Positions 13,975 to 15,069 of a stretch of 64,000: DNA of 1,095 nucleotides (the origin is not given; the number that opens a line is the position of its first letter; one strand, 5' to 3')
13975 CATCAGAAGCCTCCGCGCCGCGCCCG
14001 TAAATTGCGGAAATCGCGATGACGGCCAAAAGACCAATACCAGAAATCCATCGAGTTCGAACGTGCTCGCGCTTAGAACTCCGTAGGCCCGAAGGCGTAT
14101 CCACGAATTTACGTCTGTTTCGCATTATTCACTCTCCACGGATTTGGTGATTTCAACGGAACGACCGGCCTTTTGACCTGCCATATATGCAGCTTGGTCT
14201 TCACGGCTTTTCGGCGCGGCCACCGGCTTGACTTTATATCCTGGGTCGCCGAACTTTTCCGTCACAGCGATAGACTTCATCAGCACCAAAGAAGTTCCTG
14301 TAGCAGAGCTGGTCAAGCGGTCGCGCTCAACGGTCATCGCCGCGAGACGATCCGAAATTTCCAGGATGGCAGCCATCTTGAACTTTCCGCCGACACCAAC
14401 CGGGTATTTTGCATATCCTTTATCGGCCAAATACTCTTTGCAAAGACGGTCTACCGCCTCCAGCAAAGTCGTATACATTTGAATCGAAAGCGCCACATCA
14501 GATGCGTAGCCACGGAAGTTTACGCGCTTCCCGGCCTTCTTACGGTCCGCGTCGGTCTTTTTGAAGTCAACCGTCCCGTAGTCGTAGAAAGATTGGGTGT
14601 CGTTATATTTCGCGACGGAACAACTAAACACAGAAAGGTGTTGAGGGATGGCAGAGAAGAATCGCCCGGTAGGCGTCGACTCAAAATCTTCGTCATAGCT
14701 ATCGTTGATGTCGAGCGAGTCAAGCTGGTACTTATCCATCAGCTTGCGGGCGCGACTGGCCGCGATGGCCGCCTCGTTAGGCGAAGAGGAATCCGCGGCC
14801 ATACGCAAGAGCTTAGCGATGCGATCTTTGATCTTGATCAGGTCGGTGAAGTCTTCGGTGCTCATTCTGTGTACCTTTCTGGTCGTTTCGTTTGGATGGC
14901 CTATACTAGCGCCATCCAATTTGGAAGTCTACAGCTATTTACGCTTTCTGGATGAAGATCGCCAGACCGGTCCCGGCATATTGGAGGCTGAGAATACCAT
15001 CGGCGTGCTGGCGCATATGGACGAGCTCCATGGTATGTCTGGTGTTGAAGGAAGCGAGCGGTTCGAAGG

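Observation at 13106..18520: Minus-strand accessory island inserted between terminase and portal, using the early promoter family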

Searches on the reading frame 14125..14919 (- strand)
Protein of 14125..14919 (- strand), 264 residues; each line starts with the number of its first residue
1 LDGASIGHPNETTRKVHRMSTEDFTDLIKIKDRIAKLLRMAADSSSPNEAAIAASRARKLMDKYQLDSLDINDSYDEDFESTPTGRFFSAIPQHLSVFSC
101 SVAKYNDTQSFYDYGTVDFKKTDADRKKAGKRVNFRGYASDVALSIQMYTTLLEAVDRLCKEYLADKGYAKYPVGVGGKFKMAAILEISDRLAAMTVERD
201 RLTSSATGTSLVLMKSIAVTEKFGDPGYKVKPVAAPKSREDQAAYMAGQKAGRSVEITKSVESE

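Call 4: search_protein_families(library=pfam, proteins=[window:14125-14919:-], max_evalue=0.1)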
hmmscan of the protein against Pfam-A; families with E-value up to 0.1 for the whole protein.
window:14125-14919:- (264 aa): 2 families
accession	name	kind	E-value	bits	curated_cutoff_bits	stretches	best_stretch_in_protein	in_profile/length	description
PF10979.13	DUF2786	-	2.1e-14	53.6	23.9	1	29-67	1-39/40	Protein of unknown function (DUF2786)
PF23771.1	DUF7168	-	2.2e-05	24.6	25.5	1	126-202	43-120/140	Domain of unknown function (DUF7168)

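Call 16: search_protein_families(library=phrogs, proteins=[window:14125-14919:-], max_evalue=0.01)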
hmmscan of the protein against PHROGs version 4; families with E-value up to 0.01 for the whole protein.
window:14125-14919:- (264 aa): 1 family
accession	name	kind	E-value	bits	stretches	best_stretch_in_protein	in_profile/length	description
phrog_421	-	unknown function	1.8e-45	156.3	1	28-263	7-232/241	unknown function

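Call 19: search_dna_similar(query=window:14125-14865:-, collection=phages, mode=protein, max_rows=40, rows=spread)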
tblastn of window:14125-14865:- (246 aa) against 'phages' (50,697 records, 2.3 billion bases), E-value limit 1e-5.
Records with a match: 340; places in all: 341; records where one place covers at least 80% of the query: 338.
Best place of each record, by identity: <60% 340.
By first word of the organism name: Pseudomonas 295; Acinetobacter 10; Serratia 9; Xanthomonas 6; Pbunalikevirus 4; Burkholderia 3; Pantoea 3; Salmonella 2; Klebsiella 2; Phage 1; and 5 more.
By host as written in the record: Pseudomonas aeruginosa 117; Pseudomonas aeruginosa PAO1 86; Pseudomonas sp. 28; - 25; Pseudomonas aeruginosa PA14 8; Serratia marcescens 7; Pseudomonas aeruginosa ATCC 27853 4; Chyrseobacterium sp. 4; and 46 more.
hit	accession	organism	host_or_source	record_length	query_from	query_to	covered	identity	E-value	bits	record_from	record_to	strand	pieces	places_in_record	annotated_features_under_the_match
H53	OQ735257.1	Burkholderia phage vB_BglM_WTB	Burkholderia gladioli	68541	4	244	98%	46.8%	4e-53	189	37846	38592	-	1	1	hypothetical protein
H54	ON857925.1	Pseudomonas phage vB_PaeM_FBPa2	Pseudomonas sp.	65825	11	244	95%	46.7%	1e-57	202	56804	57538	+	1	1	hypothetical protein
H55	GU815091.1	Pseudomonas phage JG024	Pseudomonas aeruginosa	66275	11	244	95%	46.7%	1e-57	202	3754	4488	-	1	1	hypothetical protein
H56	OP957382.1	Pseudomonas phage APTC-PA18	Pseudomonas aeruginosa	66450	11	244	95%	46.7%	1e-57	202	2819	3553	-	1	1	hypothetical protein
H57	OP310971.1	Pseudomonas phage Kara-mokiny kep-wari Wadjak 5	Pseudomonas aeruginosa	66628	11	244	95%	46.7%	1e-57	202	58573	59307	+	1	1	hypothetical protein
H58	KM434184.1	Pseudomonas phage vB_Pae_PS44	Pseudomonas aeruginosa PAER3_44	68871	11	244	95%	46.7%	2e-57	202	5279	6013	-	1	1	hypothetical protein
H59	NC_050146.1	Pseudomonas phage Epa7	Pseudomonas sp.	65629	11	244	95%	46.7%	2e-56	199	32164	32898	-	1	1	hypothetical protein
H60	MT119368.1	Pseudomonas phage shane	Pseudomonas aeruginosa PAO1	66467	11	244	95%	46.7%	5e-56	198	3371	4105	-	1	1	hypothetical protein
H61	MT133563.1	Pseudomonas phage billy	Pseudomonas aeruginosa PAO1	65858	11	244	95%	46.7%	5e-56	197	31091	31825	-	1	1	hypothetical protein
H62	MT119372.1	Pseudomonas phage cory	Pseudomonas aeruginosa PAO1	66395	11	244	95%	46.7%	5e-56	197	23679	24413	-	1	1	hypothetical protein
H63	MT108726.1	Pseudomonas phage Epa6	Pseudomonas sp.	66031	11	244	95%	46.7%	6e-56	197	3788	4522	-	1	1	hypothetical protein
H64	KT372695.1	Pseudomonas phage Nessie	Pseudomonas aeruginosa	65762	11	244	95%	46.4%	2e-56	199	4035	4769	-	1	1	hypothetical protein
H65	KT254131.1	Pbunalikevirus phiMoody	Chyrseobacterium sp.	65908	11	244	95%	46.4%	2e-56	199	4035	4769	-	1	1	hypothetical protein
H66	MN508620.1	Pseudomonas phage E2005-24-39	Pseudomonas aeruginosa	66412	11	244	95%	46.4%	4e-55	195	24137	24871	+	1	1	record has no annotation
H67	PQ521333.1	Pseudomonas phage vB_PaeM_1658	Pseudomonas aeruginosa PAO1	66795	11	244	95%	46.3%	7e-57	200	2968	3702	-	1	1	record has no annotation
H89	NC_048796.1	Pantoea phage Kyle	Panteoa sp. Environmental Isolate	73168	11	243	95%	40.3%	1e-48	176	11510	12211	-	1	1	22: hypothetical protein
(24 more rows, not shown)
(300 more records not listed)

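Call 20: get_annotated_region(hit=H53, flank=7000)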
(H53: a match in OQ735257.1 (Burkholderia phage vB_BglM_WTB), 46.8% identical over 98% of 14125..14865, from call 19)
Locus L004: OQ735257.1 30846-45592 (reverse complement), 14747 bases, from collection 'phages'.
description: Burkholderia phage vB_BglM_WTB, complete genome.
organism: Burkholderia phage vB_BglM_WTB (NCBI taxid 3043315)
taxonomy: Viruses; Duplodnaviria; Heunggongvirae; Uroviricota; Caudoviricetes
host: Burkholderia gladioli; source: sewage; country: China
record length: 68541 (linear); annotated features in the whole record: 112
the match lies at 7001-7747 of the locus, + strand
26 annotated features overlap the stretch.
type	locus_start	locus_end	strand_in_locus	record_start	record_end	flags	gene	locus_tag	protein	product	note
CDS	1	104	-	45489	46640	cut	-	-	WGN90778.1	major head protein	-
CDS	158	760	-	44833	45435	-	-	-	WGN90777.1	minor capsid protein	-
CDS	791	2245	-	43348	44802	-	-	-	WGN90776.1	prohead core protein protease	-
CDS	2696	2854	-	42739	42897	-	-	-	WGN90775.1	hypothetical protein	-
CDS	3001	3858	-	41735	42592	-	-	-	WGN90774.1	minor capsid protein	-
CDS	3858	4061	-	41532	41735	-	-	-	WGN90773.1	hypothetical protein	-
CDS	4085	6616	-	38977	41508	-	-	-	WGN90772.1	minor head protein-like protein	-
CDS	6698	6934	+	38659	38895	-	-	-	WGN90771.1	hypothetical protein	-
CDS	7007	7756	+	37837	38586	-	-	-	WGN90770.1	hypothetical protein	-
CDS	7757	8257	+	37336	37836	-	-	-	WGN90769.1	methyltransferase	-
CDS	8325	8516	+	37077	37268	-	-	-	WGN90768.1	hypothetical protein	-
CDS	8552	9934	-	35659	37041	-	-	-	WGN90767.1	terminase large subunit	-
CDS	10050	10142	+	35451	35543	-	-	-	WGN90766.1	hypothetical protein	-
CDS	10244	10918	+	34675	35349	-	-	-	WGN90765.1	hypothetical protein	-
CDS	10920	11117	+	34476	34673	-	-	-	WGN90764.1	hypothetical protein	-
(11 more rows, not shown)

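Call 21: get_annotated_region(hit=H89, flank=7000)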
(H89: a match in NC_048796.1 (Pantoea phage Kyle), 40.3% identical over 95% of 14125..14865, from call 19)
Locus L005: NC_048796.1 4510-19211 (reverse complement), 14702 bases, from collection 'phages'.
description: Panteoa phage Kyle, complete genome.
organism: Pantoea phage Kyle (NCBI taxid 2589665)
taxonomy: Viruses; Duplodnaviria; Heunggongvirae; Uroviricota; Caudoviricetes; Kylevirus; Kylevirus kyle
host: Panteoa sp. Environmental Isolate; source: water; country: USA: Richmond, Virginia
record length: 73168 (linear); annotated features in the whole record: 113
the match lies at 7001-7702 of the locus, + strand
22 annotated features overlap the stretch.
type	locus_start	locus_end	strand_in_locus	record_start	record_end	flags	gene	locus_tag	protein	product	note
CDS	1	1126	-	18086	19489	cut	30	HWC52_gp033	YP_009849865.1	head maturation protease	-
CDS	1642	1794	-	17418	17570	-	29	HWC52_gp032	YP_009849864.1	hypothetical protein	-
CDS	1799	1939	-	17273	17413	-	30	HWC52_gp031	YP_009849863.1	hypothetical protein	-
CDS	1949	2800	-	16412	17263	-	28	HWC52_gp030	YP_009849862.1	head morphogenesis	-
CDS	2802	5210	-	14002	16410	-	27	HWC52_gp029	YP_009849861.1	minor head protein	-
CDS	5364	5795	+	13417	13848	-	26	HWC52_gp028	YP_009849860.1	hypothetical protein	-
CDS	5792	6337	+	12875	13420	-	25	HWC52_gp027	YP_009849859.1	protease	-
CDS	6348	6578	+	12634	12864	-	24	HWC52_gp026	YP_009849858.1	hypothetical protein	-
CDS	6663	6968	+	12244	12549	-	23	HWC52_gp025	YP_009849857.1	hypothetical protein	-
CDS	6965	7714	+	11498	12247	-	22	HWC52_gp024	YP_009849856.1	hypothetical protein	-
CDS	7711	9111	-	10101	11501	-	21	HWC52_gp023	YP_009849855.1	terminase large subunit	-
CDS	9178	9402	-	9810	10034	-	22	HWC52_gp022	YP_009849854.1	hypothetical protein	-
CDS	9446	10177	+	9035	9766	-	20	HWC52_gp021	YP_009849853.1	hypothetical protein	-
CDS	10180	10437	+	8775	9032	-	19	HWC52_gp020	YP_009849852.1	hypothetical protein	-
CDS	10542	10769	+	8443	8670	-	18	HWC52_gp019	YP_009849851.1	hypothetical protein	-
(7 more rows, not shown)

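Call 35: search_solved_structures(query=window:14125-14865:-, max_evalue=1)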
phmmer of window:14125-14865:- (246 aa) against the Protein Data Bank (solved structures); distinct sequences matched with E-value up to 1: 11.
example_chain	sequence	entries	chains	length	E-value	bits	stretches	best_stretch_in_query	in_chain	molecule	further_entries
9k3s_E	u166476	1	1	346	0.13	15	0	101-162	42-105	Phosphate-binding protein PstS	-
1ixh_A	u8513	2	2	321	0.15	14.8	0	102-162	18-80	PHOSPHATE-BINDING PROTEIN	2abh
1a54_A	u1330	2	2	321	0.15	14.8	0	102-162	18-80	Phosphate-binding protein PstS | PHOSPHATE-BINDING PROTEIN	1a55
1a40_A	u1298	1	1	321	0.15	14.8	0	102-162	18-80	PHOSPHATE-BINDING PERIPLASMIC PROTEIN PRECURSOR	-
1quk_A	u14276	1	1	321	0.17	14.7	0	102-162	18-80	PHOSPHATE-BINDING PROTEIN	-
1qul_A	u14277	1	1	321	0.17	14.7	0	102-162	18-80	PHOSPHATE-BINDING PROTEIN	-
1ixg_A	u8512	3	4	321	0.17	14.6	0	102-162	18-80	PHOSPHATE-BINDING PROTEIN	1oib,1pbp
1qui_A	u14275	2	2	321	0.18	14.6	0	102-162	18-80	PHOSPHATE-BINDING PROTEIN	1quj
1ixi_A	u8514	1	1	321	0.36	13.6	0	102-162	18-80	PHOSPHATE-BINDING PROTEIN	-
1u35_C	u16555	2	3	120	0.37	13.5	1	145-182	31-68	H2A histone family | Core histone macro-H2A.1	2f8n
2z22_X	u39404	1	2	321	0.75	12.6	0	102-163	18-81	Periplasmic phosphate-binding protein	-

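Call 37: find_homologous_proteins(query=window:14125-14865:-, max_evalue=0.00001)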
Query window:14125-14865:- (246 aa): 150 proteins with E <= 0.00001 among 1119 candidates; the best 120 are listed.
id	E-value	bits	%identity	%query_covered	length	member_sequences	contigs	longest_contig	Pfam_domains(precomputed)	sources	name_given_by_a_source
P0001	3.7e-153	525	100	100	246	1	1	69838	PF23771.2,PF10979.14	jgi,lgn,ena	-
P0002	5.8e-119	413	79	100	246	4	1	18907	PF23771.2,PF10979.14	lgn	-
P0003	4.6e-87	309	64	99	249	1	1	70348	PF23771.2,PF10979.14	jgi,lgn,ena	-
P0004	9.3e-87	308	61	99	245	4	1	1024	PF23771.2,PF10979.14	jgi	jgi:hypothetical protein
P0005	2.0e-84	301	62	100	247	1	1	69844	PF23771.2,PF10979.14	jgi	jgi:hypothetical protein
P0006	1.7e-82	294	51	100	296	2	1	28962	PF23771.2,PF10979.14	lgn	-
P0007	1.2e-81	291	59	98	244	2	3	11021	PF23771.2,PF10979.14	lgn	-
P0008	3.3e-81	290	60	98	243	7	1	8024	PF23771.2,PF10979.14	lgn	-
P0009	2.3e-80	287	58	98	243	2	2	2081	PF23771.2,PF10979.14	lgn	-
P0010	3.2e-80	287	60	98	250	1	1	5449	PF23771.2,PF10979.14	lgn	-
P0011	8.6e-80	285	59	98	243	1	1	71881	PF23771.2,PF10979.14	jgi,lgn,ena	-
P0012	1.6e-78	281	59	98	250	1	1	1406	PF23771.2,PF10979.14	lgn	-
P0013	1.8e-78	281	60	98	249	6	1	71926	PF23771.2,PF10979.14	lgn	-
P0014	1.5e-76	275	59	99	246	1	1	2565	PF23771.2,PF10979.14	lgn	-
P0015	1.4e-74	268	56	98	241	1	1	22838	PF23771.2,PF10979.14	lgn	-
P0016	8.9e-74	266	56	98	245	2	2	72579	PF23771.2,PF10979.14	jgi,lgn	jgi:hypothetical protein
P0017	1.7e-73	265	59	96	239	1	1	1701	PF23771.2,PF10979.14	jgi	jgi:hypothetical protein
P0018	1.9e-72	261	54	96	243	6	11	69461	PF23771.2,PF10979.14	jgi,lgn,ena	-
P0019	3.1e-72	261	55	96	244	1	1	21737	PF23771.2,PF10979.14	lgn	-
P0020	9.9e-72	259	58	98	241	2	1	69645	PF23771.2,PF10979.14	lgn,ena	-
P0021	1.0e-71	259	56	97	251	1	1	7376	PF23771.2,PF10979.14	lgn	-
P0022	1.1e-70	256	53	98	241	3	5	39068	PF23771.2,PF10979.14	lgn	-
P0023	1.8e-68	248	53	99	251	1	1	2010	PF23771.2,PF10979.14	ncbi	-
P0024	1.9e-68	248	53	97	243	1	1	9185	PF23771.2,PF10979.14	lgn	-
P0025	1.2e-67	246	54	97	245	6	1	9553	PF23771.2,PF10979.14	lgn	-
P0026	1.3e-67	246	51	99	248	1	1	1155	PF23771.2,PF10979.14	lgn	-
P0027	3.9e-67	244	52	98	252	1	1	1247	PF23771.2,PF10979.14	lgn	-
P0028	5.9e-67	243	54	97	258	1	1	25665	PF23771.2,PF10979.14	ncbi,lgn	-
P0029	8.6e-67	243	54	96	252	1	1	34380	PF23771.2,PF10979.14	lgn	-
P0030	1.5e-66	242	53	98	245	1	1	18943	PF23771.2,PF10979.14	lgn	-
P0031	1.0e-65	239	52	97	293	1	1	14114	PF23771.2,PF10979.14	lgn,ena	-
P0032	1.2e-65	239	53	96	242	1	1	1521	PF23771.2,PF10979.14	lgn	-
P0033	1.5e-65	239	52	97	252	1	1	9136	PF23771.2,PF10979.14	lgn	-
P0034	1.6e-65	239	51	97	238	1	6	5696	PF23771.2,PF10979.14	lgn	-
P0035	2.9e-65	238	53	98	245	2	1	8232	PF23771.2,PF10979.14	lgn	-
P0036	1.1e-64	236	52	98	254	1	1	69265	PF23771.2,PF10979.14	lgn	-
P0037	1.4e-64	236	53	91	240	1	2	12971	PF23771.2,PF10979.14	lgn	-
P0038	1.6e-64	236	51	98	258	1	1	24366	PF23771.2,PF10979.14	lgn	-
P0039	4.2e-64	234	51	98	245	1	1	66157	PF23771.2,PF10979.14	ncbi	-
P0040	4.8e-64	234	52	95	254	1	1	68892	PF23771.2,PF10979.14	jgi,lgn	jgi:hypothetical protein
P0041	6.6e-64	233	50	99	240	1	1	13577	PF23771.2,PF10979.14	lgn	-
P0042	8.0e-64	233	52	98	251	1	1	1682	PF23771.2,PF10979.14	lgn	-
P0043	9.9e-64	233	51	98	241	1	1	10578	PF23771.2,PF10979.14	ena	-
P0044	1.5e-62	229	49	98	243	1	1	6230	PF23771.2,PF10979.14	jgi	jgi:hypothetical protein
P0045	2.8e-62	228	51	98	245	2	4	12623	PF23771.2,PF10979.14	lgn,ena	-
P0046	1.7e-61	226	51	96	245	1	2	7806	PF23771.2,PF10979.14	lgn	-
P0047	2.7e-61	225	51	96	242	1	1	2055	PF23771.2,PF10979.14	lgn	-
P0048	3.2e-61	225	49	97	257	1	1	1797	PF23771.2,PF10979.14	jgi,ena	-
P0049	5.1e-61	224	49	98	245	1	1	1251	PF23771.2,PF10979.14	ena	-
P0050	8.7e-61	223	50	96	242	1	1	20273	PF23771.2,PF10979.14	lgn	-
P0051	1.1e-59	220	49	98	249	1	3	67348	PF23771.2,PF10979.14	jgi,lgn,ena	-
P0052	1.2e-59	220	50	96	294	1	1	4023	PF23771.2,PF10979.14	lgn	-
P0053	5.1e-59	217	50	96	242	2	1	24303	PF23771.2,PF10979.14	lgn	-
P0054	3.5e-58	215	57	76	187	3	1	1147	PF23771.2,PF10979.14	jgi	-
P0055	1.2e-57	213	50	99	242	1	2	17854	PF23771.2,PF10979.14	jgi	jgi:Protein of unknown function (DUF2786)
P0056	3.3e-57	212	47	97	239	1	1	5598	PF23771.2,PF10979.14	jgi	jgi:hypothetical protein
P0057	4.2e-57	211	52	84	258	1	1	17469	PF10979.14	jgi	-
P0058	6.7e-57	211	47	97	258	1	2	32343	PF23771.2,PF10979.14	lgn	-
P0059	1.3e-55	206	42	96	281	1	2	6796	PF23771.2,PF10979.14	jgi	jgi:hypothetical protein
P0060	1.3e-55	206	49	98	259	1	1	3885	PF23771.2,PF10979.14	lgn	-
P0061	3.1e-55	205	48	97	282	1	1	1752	PF23771.2,PF10979.14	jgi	-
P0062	3.1e-55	205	46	96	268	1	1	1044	PF23771.2,PF10979.14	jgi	jgi:hypothetical protein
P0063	6.0e-55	204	47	97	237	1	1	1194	PF23771.2,PF10979.14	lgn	-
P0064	7.4e-54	201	49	96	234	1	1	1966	PF23771.2,PF10979.14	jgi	jgi:hypothetical protein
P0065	2.7e-53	199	47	96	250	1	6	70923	PF23771.2,PF10979.14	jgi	jgi:Protein of unknown function (DUF2786)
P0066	7.3e-53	197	46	96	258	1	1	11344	PF23771.2,PF10979.14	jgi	jgi:hypothetical protein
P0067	7.4e-51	191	47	96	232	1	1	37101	PF23771.2,PF10979.14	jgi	jgi:Protein of unknown function (DUF2786)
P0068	3.0e-50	189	46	95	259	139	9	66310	PF23771.2,PF10979.14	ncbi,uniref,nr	ncbi:hypothetical protein FDJ04_gp10 [Pseudomonas phage vB_PaeM_E217]|uniref:Uncharacterized protein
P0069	5.1e-50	188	44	98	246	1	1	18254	PF23771.2,PF10979.14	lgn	-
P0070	1.6e-49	186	44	97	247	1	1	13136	PF23771.2,PF10979.14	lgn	-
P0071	3.2e-49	185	47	96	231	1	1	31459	PF23771.2,PF10979.14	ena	-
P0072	3.9e-49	185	45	96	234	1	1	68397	PF23771.2,PF10979.14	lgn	-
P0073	3.0e-48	182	47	99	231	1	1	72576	PF23771.2,PF10979.14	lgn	-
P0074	3.2e-48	182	45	97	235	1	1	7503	PF23771.2,PF10979.14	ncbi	-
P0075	3.3e-48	182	44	96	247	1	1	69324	PF23771.2,PF10979.14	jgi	jgi:hypothetical protein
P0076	6.5e-48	181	42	95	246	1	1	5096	PF23771.2,PF10979.14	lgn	-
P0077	7.9e-48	181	44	96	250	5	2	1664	PF23771.2,PF10979.14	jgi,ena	-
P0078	1.1e-46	177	46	96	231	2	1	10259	PF23771.2,PF10979.14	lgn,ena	-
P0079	2.2e-46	176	53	69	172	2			PF23771.2,PF10979.14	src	-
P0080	2.6e-46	176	43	96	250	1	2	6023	PF23771.2,PF10979.14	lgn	-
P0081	5.9e-46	175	43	97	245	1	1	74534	PF23771.2,PF10979.14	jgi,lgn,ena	-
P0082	9.1e-46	174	40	96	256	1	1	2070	PF23771.2,PF10979.14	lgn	-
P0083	1.1e-45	174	44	97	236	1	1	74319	PF23771.2,PF10979.14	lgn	-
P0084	3.7e-45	172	43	98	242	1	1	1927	PF23771.2,PF10979.14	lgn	-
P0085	3.8e-45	172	46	98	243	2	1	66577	PF23771.2,PF10979.14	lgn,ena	-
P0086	9.1e-45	171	44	96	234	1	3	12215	PF23771.2,PF10979.14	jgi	jgi:acetylglutamate synthase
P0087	2.1e-44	170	45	85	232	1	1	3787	PF23771.2,PF10979.14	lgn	-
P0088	5.2e-44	168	53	62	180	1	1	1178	PF23771.2,PF10979.14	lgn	-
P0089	8.2e-44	168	45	87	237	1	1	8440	PF23771.2,PF10979.14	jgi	jgi:Protein of unknown function (DUF2786)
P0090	8.8e-44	168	47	84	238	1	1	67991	PF23771.2,PF10979.14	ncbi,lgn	-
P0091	1.6e-43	167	43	99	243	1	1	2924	PF23771.2,PF10979.14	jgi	jgi:hypothetical protein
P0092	2.6e-43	166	44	97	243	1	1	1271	PF23771.2,PF10979.14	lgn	-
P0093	3.3e-43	166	42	97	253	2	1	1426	PF23771.2,PF10979.14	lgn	-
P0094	3.6e-43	166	41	96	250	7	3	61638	PF23771.2,PF10979.14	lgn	-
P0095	5.7e-43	165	47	83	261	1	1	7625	PF23771.2,PF10979.14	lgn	-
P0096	1.1e-42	164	44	98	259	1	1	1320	PF23771.2,PF10979.14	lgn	-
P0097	1.2e-42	164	41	96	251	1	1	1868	PF23771.2,PF10979.14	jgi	jgi:hypothetical protein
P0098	1.3e-42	164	39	96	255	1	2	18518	PF23771.2,PF10979.14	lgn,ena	-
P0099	1.5e-42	164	39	96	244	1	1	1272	PF23771.2,PF10979.14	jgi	jgi:hypothetical protein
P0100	7.0e-42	161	43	99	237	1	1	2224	PF23771.2,PF10979.14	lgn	-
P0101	1.9e-41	160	44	96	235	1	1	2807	PF23771.2,PF10979.14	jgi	jgi:hypothetical protein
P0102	2.1e-41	160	42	96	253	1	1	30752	PF23771.2,PF10979.14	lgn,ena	-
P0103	5.7e-41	158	41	97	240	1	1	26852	PF23771.2,PF10979.14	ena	-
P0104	6.4e-41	158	43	99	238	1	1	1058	PF23771.2,PF10979.14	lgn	-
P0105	1.1e-40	158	42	100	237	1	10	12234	PF23771.2,PF10979.14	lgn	-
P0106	1.7e-40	157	40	97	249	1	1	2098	PF23771.2,PF10979.14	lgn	-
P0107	3.8e-40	156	40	96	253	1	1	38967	PF23771.2,PF10979.14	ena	-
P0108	7.6e-40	155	42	99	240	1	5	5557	PF23771.2,PF10979.14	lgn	-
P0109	1.7e-38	150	44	74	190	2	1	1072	PF23771.2,PF10979.14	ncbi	-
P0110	2.9e-38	150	41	100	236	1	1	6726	PF23771.2,PF10979.14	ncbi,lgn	-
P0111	5.3e-38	149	43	96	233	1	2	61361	PF23771.2,PF10979.14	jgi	jgi:hypothetical protein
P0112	6.1e-38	149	39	95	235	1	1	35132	PF23771.2,PF10979.14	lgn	-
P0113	6.2e-38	149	41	96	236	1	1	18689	PF23771.2,PF10979.14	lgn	-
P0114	2.4e-37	147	39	96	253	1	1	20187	PF23771.2,PF10979.14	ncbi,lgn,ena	-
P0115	3.4e-37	146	40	97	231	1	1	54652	PF23771.2,PF10979.14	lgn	-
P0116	5.3e-37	146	37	98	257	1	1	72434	PF23771.2,PF10979.14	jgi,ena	jgi:hypothetical protein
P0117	7.2e-37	145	37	94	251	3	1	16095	PF23771.2,PF10979.14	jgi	jgi:hypothetical protein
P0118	3.7e-36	143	39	96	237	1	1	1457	PF23771.2,PF10979.14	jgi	-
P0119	1.7e-35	141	37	97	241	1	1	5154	PF23771.2,PF10979.14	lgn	-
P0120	1.8e-35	141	42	96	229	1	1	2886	PF23771.2,PF10979.14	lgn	-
